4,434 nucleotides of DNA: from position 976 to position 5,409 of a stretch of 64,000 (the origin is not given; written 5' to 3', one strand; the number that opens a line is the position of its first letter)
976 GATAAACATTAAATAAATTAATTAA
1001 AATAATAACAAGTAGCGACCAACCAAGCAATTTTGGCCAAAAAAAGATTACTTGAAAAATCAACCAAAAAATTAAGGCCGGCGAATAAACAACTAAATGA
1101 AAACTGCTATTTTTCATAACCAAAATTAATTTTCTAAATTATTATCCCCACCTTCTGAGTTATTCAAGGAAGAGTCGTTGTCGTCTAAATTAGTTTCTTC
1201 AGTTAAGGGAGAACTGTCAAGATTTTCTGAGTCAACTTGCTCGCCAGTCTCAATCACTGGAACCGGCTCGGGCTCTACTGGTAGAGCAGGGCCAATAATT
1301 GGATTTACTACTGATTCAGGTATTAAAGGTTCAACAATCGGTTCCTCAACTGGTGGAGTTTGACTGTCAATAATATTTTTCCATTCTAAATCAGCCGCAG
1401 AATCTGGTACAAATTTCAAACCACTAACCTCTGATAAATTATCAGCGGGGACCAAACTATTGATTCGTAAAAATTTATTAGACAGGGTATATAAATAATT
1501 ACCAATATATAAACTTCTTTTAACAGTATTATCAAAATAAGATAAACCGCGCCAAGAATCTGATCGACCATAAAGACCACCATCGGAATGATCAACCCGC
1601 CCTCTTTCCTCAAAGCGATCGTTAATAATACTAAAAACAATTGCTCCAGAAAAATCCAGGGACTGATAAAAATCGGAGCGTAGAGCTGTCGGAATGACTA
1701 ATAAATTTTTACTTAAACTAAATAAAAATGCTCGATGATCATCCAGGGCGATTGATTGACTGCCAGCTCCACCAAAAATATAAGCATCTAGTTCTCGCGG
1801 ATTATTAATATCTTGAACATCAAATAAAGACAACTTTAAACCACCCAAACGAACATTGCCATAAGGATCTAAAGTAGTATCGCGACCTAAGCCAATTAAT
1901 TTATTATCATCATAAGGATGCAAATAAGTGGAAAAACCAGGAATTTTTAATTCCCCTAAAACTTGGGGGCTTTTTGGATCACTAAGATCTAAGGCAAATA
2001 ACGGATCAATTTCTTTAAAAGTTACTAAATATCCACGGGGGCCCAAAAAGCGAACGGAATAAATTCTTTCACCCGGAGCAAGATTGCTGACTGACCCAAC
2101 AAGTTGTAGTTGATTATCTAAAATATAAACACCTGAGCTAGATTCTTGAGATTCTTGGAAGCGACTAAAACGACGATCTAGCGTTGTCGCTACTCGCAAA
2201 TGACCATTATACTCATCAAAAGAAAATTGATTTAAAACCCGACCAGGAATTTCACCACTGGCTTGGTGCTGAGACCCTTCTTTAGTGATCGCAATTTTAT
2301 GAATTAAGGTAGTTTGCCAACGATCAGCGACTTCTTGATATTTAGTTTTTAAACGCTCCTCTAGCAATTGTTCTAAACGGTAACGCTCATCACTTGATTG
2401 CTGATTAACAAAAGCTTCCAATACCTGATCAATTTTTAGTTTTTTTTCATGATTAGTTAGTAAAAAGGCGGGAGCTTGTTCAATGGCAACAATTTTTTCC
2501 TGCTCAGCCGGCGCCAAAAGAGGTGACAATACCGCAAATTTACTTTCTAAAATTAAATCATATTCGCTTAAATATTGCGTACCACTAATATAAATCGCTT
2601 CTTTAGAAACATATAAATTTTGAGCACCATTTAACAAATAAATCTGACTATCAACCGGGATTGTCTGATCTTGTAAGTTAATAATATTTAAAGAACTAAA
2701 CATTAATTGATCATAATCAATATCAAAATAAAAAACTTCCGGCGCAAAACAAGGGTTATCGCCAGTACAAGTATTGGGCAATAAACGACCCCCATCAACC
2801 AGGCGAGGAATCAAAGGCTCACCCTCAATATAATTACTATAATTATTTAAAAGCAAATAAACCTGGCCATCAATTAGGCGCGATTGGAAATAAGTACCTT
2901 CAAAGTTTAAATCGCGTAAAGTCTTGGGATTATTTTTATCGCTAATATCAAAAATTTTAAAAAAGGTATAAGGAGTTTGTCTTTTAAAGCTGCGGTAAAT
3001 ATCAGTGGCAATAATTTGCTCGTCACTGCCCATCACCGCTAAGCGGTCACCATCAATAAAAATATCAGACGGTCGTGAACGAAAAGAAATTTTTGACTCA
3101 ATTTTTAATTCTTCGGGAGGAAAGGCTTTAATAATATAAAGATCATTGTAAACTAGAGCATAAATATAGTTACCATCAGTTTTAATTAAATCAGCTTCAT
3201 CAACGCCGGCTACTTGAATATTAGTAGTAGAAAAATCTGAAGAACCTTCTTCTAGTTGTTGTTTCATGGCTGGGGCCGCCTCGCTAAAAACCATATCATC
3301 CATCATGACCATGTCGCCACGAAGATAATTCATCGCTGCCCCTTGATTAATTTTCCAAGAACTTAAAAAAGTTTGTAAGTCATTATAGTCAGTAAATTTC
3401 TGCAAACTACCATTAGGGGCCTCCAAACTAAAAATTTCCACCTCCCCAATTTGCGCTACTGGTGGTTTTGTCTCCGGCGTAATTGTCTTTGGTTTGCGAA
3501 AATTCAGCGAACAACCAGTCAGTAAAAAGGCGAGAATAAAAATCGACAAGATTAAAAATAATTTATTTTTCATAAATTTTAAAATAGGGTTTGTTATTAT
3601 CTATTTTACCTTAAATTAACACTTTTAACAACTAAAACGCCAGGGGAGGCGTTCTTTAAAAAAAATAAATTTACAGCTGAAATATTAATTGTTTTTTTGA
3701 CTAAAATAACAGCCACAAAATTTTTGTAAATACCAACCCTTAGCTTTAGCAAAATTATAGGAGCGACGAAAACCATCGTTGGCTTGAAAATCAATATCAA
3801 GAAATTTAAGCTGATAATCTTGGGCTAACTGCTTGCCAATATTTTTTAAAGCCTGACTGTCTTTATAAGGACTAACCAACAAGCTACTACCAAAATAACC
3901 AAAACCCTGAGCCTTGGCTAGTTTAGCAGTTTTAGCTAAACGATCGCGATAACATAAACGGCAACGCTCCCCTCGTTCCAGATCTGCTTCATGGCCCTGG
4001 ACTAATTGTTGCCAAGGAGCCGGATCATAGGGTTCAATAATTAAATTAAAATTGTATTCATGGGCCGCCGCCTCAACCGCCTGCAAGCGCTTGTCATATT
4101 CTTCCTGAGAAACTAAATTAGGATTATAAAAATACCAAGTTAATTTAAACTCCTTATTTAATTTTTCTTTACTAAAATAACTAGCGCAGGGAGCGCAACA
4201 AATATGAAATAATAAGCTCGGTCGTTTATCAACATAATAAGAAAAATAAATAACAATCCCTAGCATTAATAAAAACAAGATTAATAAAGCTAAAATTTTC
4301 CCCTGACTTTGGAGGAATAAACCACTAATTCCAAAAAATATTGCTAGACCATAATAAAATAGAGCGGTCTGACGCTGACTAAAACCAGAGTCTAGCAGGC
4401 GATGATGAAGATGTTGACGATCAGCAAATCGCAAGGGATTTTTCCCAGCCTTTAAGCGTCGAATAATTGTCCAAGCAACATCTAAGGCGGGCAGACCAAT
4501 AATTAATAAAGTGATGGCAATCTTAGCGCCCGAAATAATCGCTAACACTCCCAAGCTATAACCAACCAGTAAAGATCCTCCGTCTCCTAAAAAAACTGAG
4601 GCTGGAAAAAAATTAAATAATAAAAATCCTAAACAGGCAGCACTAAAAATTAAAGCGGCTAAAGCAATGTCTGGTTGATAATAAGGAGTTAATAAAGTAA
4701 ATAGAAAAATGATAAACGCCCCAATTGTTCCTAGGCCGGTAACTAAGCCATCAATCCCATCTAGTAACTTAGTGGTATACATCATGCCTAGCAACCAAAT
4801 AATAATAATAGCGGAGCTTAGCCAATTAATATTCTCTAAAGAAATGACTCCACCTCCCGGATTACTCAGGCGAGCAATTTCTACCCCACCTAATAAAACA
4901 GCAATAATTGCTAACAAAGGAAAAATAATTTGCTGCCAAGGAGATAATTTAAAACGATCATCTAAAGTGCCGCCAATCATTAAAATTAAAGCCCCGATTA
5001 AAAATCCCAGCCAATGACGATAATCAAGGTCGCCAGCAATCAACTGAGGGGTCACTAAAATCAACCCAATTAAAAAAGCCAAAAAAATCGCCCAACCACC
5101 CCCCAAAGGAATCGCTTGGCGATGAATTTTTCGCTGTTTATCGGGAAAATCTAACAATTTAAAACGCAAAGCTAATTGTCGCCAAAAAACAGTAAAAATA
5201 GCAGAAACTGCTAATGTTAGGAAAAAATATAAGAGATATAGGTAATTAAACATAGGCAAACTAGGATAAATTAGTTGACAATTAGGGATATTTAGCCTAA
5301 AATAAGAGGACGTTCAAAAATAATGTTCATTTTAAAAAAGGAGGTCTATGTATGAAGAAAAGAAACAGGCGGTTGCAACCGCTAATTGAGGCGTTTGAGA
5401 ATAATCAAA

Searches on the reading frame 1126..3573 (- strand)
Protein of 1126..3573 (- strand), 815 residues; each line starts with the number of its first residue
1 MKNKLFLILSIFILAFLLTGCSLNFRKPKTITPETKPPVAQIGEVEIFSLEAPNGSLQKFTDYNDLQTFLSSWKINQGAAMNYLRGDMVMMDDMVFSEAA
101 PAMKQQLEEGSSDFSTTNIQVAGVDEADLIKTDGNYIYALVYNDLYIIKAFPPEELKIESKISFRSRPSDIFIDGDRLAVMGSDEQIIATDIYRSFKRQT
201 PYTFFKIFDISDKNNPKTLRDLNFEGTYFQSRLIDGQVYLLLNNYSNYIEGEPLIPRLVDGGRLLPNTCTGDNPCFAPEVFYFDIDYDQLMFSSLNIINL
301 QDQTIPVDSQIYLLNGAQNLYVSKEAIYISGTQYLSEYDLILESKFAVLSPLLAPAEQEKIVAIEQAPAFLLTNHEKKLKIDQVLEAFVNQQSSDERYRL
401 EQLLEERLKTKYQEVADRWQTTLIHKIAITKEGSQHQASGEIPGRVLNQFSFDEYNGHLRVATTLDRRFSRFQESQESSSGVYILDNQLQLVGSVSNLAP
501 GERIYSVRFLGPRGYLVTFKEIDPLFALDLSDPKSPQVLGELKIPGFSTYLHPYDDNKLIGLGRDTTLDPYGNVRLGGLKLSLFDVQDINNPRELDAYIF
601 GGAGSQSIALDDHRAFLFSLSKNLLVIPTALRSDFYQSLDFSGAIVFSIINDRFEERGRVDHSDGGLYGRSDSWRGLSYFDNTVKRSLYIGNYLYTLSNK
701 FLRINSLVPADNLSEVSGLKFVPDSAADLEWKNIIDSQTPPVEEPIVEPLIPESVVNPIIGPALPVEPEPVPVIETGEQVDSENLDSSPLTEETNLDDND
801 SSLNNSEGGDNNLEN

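Call 32: search_protein_families(library=pfam, proteins=[window:1126-3573:-], max_evalue=0.00001)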
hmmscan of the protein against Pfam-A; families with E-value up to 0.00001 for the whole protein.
window:1126-3573:- (815 aa): 1 family
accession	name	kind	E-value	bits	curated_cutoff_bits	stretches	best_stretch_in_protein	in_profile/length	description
PF09826.15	Beta_propel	-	1.5e-146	489.6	22.4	1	114-707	1-492/495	Beta propeller domain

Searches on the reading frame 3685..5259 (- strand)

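Call 39: search_protein_families(library=pfam, proteins=[window:3685-5259:-], max_evalue=0.001)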
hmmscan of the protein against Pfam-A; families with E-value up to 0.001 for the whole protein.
window:3685-5259:- (524 aa): 2 families
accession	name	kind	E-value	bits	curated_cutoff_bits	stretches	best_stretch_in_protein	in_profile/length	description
PF02677.20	QueH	-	1.3e-56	191.8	23.5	1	349-522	1-174/175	Epoxyqueuosine reductase QueH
PF00953.26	Glycos_transf_4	-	2.4e-27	96.3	27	1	83-243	1-159/160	Glycosyl transferase family 4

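Call 63: search_protein_families(library=ncbifam, proteins=[window:3685-5259:-], max_evalue=0.00001)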
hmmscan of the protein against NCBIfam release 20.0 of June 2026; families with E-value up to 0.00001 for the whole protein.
window:3685-5259:- (524 aa): 3 families
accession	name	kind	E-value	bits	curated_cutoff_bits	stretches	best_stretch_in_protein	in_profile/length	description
TIGR02380.1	ECA_wecA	exception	2.7e-34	118.8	326.05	1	13-340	5-331/346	UDP-N-acetylglucosamine--undecaprenyl-phosphate N-acetylglucosaminephosphotransferase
NF053644.1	MraY_archaea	equivalog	3.8e-23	82.4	450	1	143-313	177-339/340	pseudomurein biosynthesis MraY family phospho-N-acetylmuramoyl-pentapeptide-transferase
TIGR00445.1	mraY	equivalog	4.8e-15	55.8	192.05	1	100-313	93-314/321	phospho-N-acetylmuramoyl-pentapeptide-transferase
